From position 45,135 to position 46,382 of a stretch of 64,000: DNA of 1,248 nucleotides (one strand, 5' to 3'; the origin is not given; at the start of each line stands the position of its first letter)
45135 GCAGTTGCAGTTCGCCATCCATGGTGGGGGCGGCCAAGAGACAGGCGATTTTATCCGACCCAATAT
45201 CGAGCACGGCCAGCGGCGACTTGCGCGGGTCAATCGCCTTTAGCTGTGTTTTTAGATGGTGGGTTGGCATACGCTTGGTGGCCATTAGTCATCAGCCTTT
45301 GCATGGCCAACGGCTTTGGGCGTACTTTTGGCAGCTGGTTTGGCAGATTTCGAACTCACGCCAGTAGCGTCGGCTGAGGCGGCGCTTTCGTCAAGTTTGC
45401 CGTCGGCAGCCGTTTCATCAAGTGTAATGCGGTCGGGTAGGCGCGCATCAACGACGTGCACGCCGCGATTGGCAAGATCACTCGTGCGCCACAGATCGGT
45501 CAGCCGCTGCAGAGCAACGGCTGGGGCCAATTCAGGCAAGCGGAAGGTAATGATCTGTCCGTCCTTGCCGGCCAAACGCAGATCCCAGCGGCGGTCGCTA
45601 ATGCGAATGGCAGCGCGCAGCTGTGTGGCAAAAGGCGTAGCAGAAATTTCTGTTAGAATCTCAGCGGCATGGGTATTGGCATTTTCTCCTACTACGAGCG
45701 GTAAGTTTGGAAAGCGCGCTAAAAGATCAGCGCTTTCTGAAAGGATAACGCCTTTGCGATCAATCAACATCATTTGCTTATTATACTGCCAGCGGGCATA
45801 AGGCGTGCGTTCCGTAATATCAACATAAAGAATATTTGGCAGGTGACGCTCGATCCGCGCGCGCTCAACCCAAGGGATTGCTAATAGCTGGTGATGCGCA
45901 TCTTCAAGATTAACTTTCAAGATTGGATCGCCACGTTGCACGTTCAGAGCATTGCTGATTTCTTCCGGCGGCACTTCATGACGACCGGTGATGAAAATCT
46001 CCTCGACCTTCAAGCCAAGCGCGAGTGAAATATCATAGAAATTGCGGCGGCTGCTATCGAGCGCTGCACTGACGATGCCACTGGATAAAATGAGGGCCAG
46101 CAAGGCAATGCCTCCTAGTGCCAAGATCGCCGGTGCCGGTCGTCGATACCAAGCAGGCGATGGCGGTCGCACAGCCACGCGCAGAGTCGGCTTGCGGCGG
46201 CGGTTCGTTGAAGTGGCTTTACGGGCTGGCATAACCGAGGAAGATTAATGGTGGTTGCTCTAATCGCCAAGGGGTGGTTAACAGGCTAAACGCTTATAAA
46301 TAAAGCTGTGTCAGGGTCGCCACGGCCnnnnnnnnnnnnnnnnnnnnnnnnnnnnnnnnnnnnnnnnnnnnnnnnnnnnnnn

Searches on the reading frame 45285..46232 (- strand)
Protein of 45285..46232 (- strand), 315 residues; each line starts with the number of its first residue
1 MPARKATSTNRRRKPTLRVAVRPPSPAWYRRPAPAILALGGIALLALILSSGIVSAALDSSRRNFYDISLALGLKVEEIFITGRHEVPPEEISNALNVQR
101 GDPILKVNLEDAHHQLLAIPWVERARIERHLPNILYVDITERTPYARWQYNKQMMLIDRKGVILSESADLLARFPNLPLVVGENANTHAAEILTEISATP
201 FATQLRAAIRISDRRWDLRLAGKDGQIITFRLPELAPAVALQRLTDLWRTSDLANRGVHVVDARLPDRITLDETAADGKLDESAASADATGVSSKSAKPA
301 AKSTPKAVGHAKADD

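Call 4: search_protein_families(library=pfam, proteins=[window:45285-46232:-])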
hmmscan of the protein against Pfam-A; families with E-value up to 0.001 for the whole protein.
window:45285-46232:- (315 aa): 2 families
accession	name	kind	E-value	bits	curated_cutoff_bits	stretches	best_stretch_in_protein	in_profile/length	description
PF08478.15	POTRA_1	-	3e-17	63.1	23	1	75-142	2-69/69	POTRA domain, FtsQ-type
PF03799.20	FtsQ_DivIB_C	-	7.2e-11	43.4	21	1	146-264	1-114/114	Cell division protein FtsQ/DivIB, C-terminal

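Call 52: find_related_loci(query=A2, collection=metagenome_contigs, flank=10000)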
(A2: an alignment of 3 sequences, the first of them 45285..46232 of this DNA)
Query A2 (315 aa) in metagenome_contigs; peptide patterns used: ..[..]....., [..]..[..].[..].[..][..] (x = any residue, [..] = any of these).
247 stretches matched a pattern; 3 encode a relative of the query (tblastn E <= 1e-3); 3 distinct loci.
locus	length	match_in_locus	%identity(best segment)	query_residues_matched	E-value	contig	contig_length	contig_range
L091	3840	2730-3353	40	59-271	4e-46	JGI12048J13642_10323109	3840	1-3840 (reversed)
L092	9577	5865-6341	37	73-236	9e-28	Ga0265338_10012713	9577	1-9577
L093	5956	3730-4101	30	104-224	2e-10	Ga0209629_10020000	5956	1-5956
